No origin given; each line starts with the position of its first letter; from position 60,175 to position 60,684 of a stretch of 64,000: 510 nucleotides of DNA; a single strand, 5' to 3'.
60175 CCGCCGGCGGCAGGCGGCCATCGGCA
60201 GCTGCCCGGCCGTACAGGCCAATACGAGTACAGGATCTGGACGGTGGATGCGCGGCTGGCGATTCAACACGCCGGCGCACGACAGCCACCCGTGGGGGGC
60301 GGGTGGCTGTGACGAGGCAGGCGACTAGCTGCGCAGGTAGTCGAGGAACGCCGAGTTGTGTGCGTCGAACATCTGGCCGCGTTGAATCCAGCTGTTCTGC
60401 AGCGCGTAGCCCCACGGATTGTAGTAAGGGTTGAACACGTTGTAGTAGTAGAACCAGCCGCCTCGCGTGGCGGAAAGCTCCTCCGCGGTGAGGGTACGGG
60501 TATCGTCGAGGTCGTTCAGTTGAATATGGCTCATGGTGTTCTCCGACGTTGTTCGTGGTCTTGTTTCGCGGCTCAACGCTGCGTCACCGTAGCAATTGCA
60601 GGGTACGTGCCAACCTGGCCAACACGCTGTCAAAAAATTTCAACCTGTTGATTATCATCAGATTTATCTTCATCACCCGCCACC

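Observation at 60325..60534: Aromatic-rich 69-aa peptide with a double-glycine-type leader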

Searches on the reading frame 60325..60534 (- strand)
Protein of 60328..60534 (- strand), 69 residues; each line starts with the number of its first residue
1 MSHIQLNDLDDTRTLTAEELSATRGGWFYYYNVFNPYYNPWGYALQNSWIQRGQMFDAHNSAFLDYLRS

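Call 4: search_protein_families(library=ncbifam, proteins=[window:60328-60534:-], max_evalue=10)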
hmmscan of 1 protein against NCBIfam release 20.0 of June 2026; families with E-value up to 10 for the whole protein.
seq(69 aa): 0 families

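Call 5: search_protein_families(library=pfam, proteins=[window:60328-60534:-], max_evalue=10)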
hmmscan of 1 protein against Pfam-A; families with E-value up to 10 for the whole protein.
seq(69 aa): 0 families

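Call 7: find_homologous_proteins(query=window:60328-60534:-, max_evalue=1)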
Query seq(69 aa) (69 aa): 6 proteins with E <= 1 among 6 candidates.
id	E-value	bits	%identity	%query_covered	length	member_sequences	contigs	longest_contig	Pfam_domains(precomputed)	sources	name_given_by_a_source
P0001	5.5e-42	158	100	100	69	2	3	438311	-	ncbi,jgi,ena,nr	ncbi:MAG: hypothetical protein H6993_04860 [Pseudomonadales bacterium]|nr:hypothetical protein [Pseu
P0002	9.6e-22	94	58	100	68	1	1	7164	-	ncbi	-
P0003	1.6e-20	90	58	96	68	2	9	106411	-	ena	-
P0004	2.3e-19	86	55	100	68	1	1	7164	-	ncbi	-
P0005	2.4e-17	80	56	93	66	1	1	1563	-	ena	-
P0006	8.3e-16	75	49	100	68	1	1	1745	-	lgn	-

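Call 10: find_encoding_contigs(protein=P0002, flank=10000)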
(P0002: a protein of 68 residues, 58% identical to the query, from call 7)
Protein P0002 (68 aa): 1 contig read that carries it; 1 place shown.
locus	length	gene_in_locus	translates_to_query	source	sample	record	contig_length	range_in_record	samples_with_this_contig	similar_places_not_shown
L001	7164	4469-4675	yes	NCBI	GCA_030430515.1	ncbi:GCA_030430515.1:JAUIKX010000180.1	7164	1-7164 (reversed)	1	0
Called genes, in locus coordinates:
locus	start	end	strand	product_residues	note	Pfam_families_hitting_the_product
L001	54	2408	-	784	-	PF16697:Yop-YscD_cpl (faint), PF00498:FHA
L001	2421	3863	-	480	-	PF02321:OEP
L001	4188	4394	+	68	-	-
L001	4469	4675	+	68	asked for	-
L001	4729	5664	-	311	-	PF00481:PP2C (weak), PF13672:PP2C_2, PF07228:SpoIIE (faint)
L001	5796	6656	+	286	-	-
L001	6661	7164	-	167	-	?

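Call 11: find_encoding_contigs(protein=P0003, flank=10000)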
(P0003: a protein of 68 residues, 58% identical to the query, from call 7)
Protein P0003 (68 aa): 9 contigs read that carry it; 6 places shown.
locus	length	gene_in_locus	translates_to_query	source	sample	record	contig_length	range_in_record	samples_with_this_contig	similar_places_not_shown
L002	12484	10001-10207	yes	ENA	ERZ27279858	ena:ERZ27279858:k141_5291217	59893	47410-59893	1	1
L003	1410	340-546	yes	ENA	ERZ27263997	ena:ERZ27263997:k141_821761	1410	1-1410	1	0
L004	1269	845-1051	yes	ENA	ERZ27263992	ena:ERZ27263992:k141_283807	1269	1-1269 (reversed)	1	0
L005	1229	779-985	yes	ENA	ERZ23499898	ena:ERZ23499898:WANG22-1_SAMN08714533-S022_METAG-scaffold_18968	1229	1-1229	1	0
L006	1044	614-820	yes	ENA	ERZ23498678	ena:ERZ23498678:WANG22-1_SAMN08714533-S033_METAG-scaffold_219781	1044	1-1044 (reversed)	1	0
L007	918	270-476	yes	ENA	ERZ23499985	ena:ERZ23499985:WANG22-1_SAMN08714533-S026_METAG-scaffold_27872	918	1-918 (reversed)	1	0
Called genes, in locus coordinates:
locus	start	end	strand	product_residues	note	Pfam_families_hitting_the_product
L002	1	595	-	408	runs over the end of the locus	PF00158:Sigma54_activat, PF14532:Sigma54_activ_2, PF25601:AAA_lid_14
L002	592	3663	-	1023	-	PF00027:cNMP_binding, PF03412:Peptidase_C39, PF00664:ABC_membrane, PF00005:ABC_tran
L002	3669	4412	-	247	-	PF00639:Rotamase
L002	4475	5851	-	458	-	PF26002:Beta-barrel_AprE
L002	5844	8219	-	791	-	PF00498:FHA (weak), PF16697:Yop-YscD_cpl (faint), PF00498:FHA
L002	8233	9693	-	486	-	PF02321:OEP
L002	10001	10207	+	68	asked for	-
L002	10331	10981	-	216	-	PF13468:Glyoxalase_3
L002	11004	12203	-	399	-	PF02771:Acyl-CoA_dh_N, PF02770:Acyl-CoA_dh_M, PF00441:Acyl-CoA_dh_1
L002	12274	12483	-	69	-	?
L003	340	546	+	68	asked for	-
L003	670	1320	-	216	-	PF13468:Glyoxalase_3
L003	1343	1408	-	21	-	?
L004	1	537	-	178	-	PF02321:OEP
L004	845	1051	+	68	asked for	-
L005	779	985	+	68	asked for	-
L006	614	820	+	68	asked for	-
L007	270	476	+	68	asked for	-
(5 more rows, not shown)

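Call 18: find_encoding_contigs(protein=P0001, flank=10000)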
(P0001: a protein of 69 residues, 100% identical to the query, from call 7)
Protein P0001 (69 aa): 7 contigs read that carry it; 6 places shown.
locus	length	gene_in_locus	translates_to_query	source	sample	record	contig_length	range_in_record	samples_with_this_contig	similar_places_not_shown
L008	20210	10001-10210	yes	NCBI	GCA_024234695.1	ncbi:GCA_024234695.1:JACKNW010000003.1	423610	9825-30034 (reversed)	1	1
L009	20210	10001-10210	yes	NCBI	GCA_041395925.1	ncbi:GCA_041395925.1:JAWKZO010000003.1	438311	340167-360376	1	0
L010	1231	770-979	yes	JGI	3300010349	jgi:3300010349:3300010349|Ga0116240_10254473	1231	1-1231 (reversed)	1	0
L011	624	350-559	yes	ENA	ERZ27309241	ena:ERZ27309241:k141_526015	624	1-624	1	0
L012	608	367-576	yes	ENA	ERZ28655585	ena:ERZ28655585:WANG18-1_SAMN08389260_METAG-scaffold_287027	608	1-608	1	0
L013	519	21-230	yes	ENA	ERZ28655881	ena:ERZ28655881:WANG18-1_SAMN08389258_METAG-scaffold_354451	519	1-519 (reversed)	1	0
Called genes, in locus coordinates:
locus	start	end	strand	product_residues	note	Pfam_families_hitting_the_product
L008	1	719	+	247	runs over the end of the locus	PF13145:Rotamase_2 (weak), PF13616:Rotamase_3 (weak), PF00639:Rotamase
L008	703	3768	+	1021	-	PF00027:cNMP_binding, PF03412:Peptidase_C39, PF13529:Peptidase_C39_2 (faint), PF00664:ABC_membrane, PF00005:ABC_tran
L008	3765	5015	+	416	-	PF00158:Sigma54_activat, PF14532:Sigma54_activ_2, PF07728:AAA_5 (faint), PF25601:AAA_lid_14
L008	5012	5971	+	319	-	PF01476:LysM (weak)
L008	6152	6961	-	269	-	-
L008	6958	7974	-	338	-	PF01522:Polysacc_deac_1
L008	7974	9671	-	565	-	PF00069:Pkinase, PF07714:PK_Tyr_Ser-Thr, PF00672:HAMP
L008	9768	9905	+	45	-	-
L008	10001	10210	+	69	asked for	-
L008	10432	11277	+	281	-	PF08238:Sel1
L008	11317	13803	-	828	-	PF00515:TPR_1 (faint), PF13176:TPR_7 (faint), PF00069:Pkinase, PF07714:PK_Tyr_Ser-Thr, PF03109:ABC1 (weak), PF13424:TPR_12, PF13374:TPR_10 (weak), PF13424:TPR_12 (weak), +4 more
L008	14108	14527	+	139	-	-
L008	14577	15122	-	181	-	PF07638:Sigma70_ECF, PF08281:Sigma70_r4_2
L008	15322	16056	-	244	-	PF07719:TPR_2 (faint)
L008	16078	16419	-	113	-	-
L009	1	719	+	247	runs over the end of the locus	PF13145:Rotamase_2 (weak), PF13616:Rotamase_3 (weak), PF00639:Rotamase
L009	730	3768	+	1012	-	PF00027:cNMP_binding, PF03412:Peptidase_C39, PF13529:Peptidase_C39_2 (faint), PF00664:ABC_membrane, PF00005:ABC_tran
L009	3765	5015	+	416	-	PF00158:Sigma54_activat, PF14532:Sigma54_activ_2, PF07728:AAA_5 (faint), PF25601:AAA_lid_14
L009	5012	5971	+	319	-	PF01476:LysM (weak)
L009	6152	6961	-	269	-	-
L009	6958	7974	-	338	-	PF01522:Polysacc_deac_1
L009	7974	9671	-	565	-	PF00069:Pkinase, PF07714:PK_Tyr_Ser-Thr, PF00672:HAMP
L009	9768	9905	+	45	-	-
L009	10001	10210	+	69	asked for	-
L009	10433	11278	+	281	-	PF08238:Sel1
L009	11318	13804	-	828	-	PF00515:TPR_1 (faint), PF13176:TPR_7 (faint), PF00069:Pkinase, PF07714:PK_Tyr_Ser-Thr, PF03109:ABC1 (weak), PF13424:TPR_12, PF13374:TPR_10 (weak), PF13424:TPR_12 (weak), +4 more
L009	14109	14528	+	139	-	-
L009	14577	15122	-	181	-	PF07638:Sigma70_ECF, PF08281:Sigma70_r4_2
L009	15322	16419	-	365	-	-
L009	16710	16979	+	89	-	PF11839:Alanine_zipper (weak)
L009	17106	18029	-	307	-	PF03734:YkuD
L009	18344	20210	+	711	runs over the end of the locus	PF00773:RNB, PF00575:S1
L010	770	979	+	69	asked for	-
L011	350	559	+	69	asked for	-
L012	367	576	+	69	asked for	-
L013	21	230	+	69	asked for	-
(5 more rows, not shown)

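Call 19: find_related_loci(query=A1, collection=genome_contigs, flank=10000)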
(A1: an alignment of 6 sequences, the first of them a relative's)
Query A1 (69 aa) in genome_contigs; peptide patterns used: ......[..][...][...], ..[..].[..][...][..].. (x = any residue, [..] = any of these).
24 stretches matched a pattern; 3 encode a relative of the query (tblastn E <= 1e-3); 3 distinct loci.
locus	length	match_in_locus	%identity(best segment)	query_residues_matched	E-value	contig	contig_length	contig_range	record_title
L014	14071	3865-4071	80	1-69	1e-37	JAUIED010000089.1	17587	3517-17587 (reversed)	MAG: Gammaproteobacteria bacterium isolate 8_bin.20 NODE_3164_length_17587_cov_1.061111, whole genome shotgun sequence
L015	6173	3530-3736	72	1-69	4e-33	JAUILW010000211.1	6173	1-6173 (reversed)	MAG: Gammaproteobacteria bacterium isolate Co_bin.60 NODE_72467_length_6173_cov_7.663248, whole genome shotgun sequence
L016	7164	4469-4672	58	1-69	2e-27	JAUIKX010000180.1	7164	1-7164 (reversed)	MAG: Gammaproteobacteria bacterium isolate Co_bin.379 NODE_59189_length_7164_cov_1.204775, whole genome shotgun sequence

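Call 24: search_protein_representatives(alignment_id=A1)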
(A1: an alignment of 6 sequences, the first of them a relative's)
Query: 6 sequences, 68 profile positions. Proteins with E-value up to 0.001 (for the whole library): 16; up to 1e-10: 4; up to 1e-30: 0. The best 16 are listed.
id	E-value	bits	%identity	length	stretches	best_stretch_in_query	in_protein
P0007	1.9e-16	75.5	-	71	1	1-68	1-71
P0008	8.2e-15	70.3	-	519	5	13-50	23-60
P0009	1.4e-13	66.4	-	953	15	3-31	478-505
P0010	1.5e-11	59.8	-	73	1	1-64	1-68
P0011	1.5e-10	56.7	-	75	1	1-60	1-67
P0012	2.3e-10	56.1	-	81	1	3-68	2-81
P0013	5.2e-10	55.0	-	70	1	1-68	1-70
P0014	5.7e-10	54.8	-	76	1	1-64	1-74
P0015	4.4e-09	52.0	-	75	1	1-64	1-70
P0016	6.8e-07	45.0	-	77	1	2-63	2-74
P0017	1.2e-06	44.1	-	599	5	4-32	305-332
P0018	3.7e-06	42.6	-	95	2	1-43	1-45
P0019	5.2e-06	42.1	-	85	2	1-43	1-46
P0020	2.4e-04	36.8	-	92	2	1-50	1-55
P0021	4.0e-04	36.1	-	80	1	1-65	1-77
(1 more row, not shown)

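Call 26: search_protein_families(library=ncbifam, proteins=[L009:730-3768:+, L002:3669-4412:-, L002:4475-5851:-, L002:5844-8219:-, L002:8233-9693:-, L009:3765-5015:+, L009:5012-5971:+, L009:6152-6961:-, L001:4729-5664:-], max_evalue=0.001)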
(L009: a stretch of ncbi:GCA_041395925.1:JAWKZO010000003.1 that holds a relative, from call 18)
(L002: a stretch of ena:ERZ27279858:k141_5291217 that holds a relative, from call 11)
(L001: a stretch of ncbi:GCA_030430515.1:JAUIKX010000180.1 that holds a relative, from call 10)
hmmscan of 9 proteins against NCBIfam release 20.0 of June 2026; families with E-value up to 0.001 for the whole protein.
L009:730-3768:+ (1012 aa): 193 families (the best 25 are shown)
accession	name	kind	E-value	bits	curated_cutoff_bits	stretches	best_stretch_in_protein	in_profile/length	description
TIGR01846.1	type_I_sec_HlyB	subfamily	1.7e-181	605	725.55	1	312-1008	3-693/694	type I secretion system permease/ATPase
TIGR03796.1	NHLM_micro_ABC1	equivalog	1.1e-166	556.1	853.3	1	298-1005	2-710/710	NHLP family bacteriocin export ABC transporter peptidase/permease/ATPase subunit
TIGR03375.1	type_I_sec_LssB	subfamily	2.5e-145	485.5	693.1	1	312-995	5-690/696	type I secretion system permease/ATPase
TIGR01193.1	bacteriocin_ABC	subfamily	3.7e-137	458.8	523.85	1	303-1005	1-707/708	peptide cleavage/export ABC transporter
TIGR03797.1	NHLM_micro_ABC2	equivalog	3.5e-122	409.2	709.4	1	445-1008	131-686/686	NHLP bacteriocin export ABC transporter permease/ATPase subunit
TIGR02204.1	MsbA_rel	hypoth_equivalog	8.2e-118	394.5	780.4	1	440-1007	8-575/576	ABC transporter, permease/ATP-binding protein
TIGR02203.1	MsbA_lipidA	equivalog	3.4e-110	369.2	602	1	464-1007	28-569/572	lipid A export permease/ATP-binding protein MsbA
TIGR00958.1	3a01208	subfamily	1.4e-109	367.3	874.6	1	435-1004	146-711/711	antigen peptide transporter 2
TIGR01842.1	type_I_sec_PrtD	subfamily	3.7e-109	365.7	510.15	1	447-995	3-542/544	type I secretion system permease/ATPase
NF052233.1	CphA_assoc_ABC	equivalog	1.9e-107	360.5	880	1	438-1009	172-745/766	cyanophycin metabolism-associated ABC transporter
NF045513.1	HepA_fam_ABC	equivalog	1e-97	328.1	725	1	457-1007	57-609/610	heterocyst formation ABC transporter subunit HepA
NF010178.0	PRK13657.1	equivalog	2.4e-95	320.2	733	1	439-1007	8-570/588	glucan ABC transporter ATP-binding protein/ permease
NF008381.0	PRK11176.1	equivalog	4.7e-92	309.2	867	1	477-1009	52-581/582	lipid A ABC transporter ATP-binding protein/permease MsbA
NF008055.0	PRK10789.1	equivalog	7.6e-76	255.8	845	1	445-1008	12-572/590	SmdA family multidrug ABC transporter permease/ATP-binding protein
TIGR01192.1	chvA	subfamily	1.6e-71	241.7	585.4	1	439-1006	8-569/585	glucan export ABC transporter ATP-binding protein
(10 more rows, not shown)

L002:3669-4412:- (247 aa): 7 families
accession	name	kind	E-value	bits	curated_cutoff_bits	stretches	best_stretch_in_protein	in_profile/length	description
TIGR04500.1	PpiC_rel_mature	subfamily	1.9e-24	86.6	180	1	4-246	91-336/340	TIGR04500 family putative peptide maturation system protein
NF000809.0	PRK00059.1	equivalog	4e-09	36.3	303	1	29-174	89-246/336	peptidylprolyl isomerase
TIGR02933.1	nifM_nitrog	equivalog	9.3e-08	32.2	168.2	1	107-197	103-204/256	nitrogen fixation protein NifM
NF002827.0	PRK03002.1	equivalog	1.2e-05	24.5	343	1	89-238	104-249/285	peptidylprolyl isomerase PrsA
NF002824.0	PRK02998.1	subfamily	1.8e-05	24.3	360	1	106-244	119-253/283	peptidylprolyl isomerase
NF011969.0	PRK15441.1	equivalog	2e-05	24.9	127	1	129-208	9-87/93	peptidylprolyl isomerase PpiC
NF003356.0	PRK04405.1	subfamily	4.8e-05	22.6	339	1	2-169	30-189/299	peptidylprolyl isomerase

L002:4475-5851:- (458 aa): 6 families
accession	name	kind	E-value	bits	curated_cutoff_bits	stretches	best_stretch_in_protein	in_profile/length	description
TIGR01843.1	type_I_hlyD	subfamily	2.6e-40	138.7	208.65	1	30-455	4-412/422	HlyD family type I secretion periplasmic adaptor subunit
TIGR01730.1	RND_mfp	subfamily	3.4e-11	42.7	94.9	1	244-393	64-214/322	efflux RND transporter periplasmic adaptor subunit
TIGR00998.1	8a0101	subfamily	2.8e-10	39.6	390.8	1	32-390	4-282/334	EmrA/EmrK family multidrug efflux transporter periplasmic adaptor subunit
TIGR02971.1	heterocyst_DevB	subfamily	7.6e-10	38.7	129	1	57-383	1-276/327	ABC exporter membrane fusion protein, DevB family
TIGR03794.1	NHLM_micro_HlyD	equivalog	7.6e-10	38.3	156.2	1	35-340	24-284/421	NHLP bacteriocin system secretion protein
TIGR01000.1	bacteriocin_acc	subfamily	3.3e-05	23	258.85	0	38-233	29-227/457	bacteriocin secretion accessory protein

L002:5844-8219:- (791 aa): 4 families
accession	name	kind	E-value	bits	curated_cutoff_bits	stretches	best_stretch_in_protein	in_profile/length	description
NF049868.1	FhaB_Rv0019c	equivalog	2.5e-15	56.9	125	1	159-212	104-156/158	FHA domain-containing protein FhaB/FipA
TIGR03354.1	VI_FHA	hypoth_equivalog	2.9e-08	34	120.25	0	41-102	45-110/420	type VI secretion system-associated FHA domain protein TagH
NF041660.2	oxygluDhInhib_OdhI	equivalog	0.00016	21.5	200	1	160-209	75-122/130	oxoglutarate dehydrogenase inhibitor Odhl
NF052573.1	HisKinEspAMyxo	equivalog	0.00056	18.1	1400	0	160-214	65-119/755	serine histidine kinase EspA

L002:8233-9693:- (486 aa): 9 families
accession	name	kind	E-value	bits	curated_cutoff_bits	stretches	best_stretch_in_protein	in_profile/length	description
TIGR01845.1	outer_NodT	subfamily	1.5e-87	294.4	210.05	1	20-470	3-460/460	efflux transporter outer membrane subunit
NF007347.1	PRK09837.1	subfamily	1.5e-48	165.8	598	1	16-473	8-461/461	Cu(I)/Ag(I) efflux RND transporter outer membrane protein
NF033143.1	efflux_OM_AdeK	equivalog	1.5e-45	155.9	900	1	12-479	8-470/480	multidrug efflux RND transporter AdeIJK outer membrane channel subunit AdeK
NF047721.1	ToxDrgExpTdeA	equivalog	1.9e-36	126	550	1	41-472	29-454/455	toxin/drug exporter TdeA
NF033142.1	efflux_OM_AdeC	exception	6.4e-34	117.4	975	1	22-473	18-464/465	multidrug efflux RND transporter AdeABC outer membrane channel subunit AdeC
NF007390.0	PRK09915.1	equivalog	2.9e-27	95.5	597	1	19-476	16-484/488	MdtP family multidrug efflux transporter outer membrane subunit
NF008524.1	PRK11459.1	equivalog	1e-26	93.8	650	1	15-472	13-477/478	multidrug resistance outer membrane protein MdtQ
TIGR01844.1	type_I_sec_TolC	subfamily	9e-24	84.2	225.15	1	71-468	5-398/414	TolC family outer membrane protein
NF052390.1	efflux_OMP_AbuO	equivalog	5e-06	25.5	700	1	143-476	111-438/447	multidrug efflux outer membrane protein AbuO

L009:3765-5015:+ (416 aa): 26 families (the best 25 are shown)
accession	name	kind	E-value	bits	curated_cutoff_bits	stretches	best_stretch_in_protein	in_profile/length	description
NF003451.0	PRK05022.1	equivalog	6.7e-103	345.1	476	1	82-406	185-511/512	nitric oxide reductase transcriptional regulator NorR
TIGR01817.1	nifA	equivalog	6.8e-99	332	528.85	1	82-323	191-431/534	nif-specific transcriptional activator NifA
TIGR01818.1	ntrC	equivalog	1e-96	324.5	558.6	1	88-401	135-461/463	nitrogen regulation protein NR(I)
NF041552.1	TF_PrdR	equivalog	1.7e-93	313.9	795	1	85-401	265-574/577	sigma-54 dependent transcriptional regulator PrdR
NF008469.0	PRK11361.1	equivalog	7.5e-92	308.4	714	1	81-406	137-457/461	acetoacetate metabolism transcriptional regulator AtoC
TIGR02915.1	PEP_resp_reg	equivalog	4.3e-88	296.1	502.6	1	85-405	137-444/445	PEP-CTERM-box response regulator transcription factor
NF038308.1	RNA_repair_RtcR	equivalog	2.3e-87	294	650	1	86-323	179-425/530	RNA repair transcriptional activator RtcR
NF050807.1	TransRegFlbDCaul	equivalog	4.4e-83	279.6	750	1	93-364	124-400/454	sigma-54-dependent transcriptional regulator FlbD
TIGR02974.1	phageshock_pspF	equivalog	1.8e-81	274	443.55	1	89-316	1-229/336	phage shock protein operon transcriptional activator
NF008176.1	PRK10923.1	equivalog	3.9e-79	266.4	620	1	88-404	139-467/469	nitrogen regulation protein NR(I)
TIGR02329.1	propionate_PrpR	equivalog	1.4e-78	264.9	499.2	1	87-396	212-520/526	propionate catabolism operon regulatory protein PrpR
NF011958.0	PRK15429.1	equivalog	1.6e-78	265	830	1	82-409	374-690/692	formate hydrogenlyase transcriptional activator FlhA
NF041946.1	LuxO_transreg_Vib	equivalog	2.9e-78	263.7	800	1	84-396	130-453/463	quorum-sensing sigma-54 dependent transcriptional regulator LuxO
NF049963.1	RespRegFlgRCampy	domain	1.6e-77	261.2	750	1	91-322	138-369/429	fla regulon two-component system response regulator FlgR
NF011695.0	PRK15115.1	equivalog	5.9e-77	259.3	763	1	87-411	135-444/445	two-component system response regulator GlrR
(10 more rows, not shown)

L009:5012-5971:+ (319 aa): 2 families
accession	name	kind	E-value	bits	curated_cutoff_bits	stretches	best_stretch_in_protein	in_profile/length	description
NF040658.1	Myxo_OME_TraC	equivalog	8.3e-09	34.6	500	1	209-305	77-171/602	outer membrane exchange accessory lipoprotein TraC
NF050804.1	CellDivDipMCaul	equivalog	0.00081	18.3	900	0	124-181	312-365/634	cell division endopeptidase DipM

L009:6152-6961:- (269 aa): 0 families

L001:4729-5664:- (311 aa): 2 families
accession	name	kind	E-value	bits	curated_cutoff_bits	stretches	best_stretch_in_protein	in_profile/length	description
NF033484.1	Stp1_PP2C_phos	equivalog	6.4e-49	166.5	230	1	15-229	7-231/232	Stp1/IreP family PP2C-type Ser/Thr phosphatase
NF011149.0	PRK14559.1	equivalog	4.9e-21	75.1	374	1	30-229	412-629/642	serine/threonine phosphatase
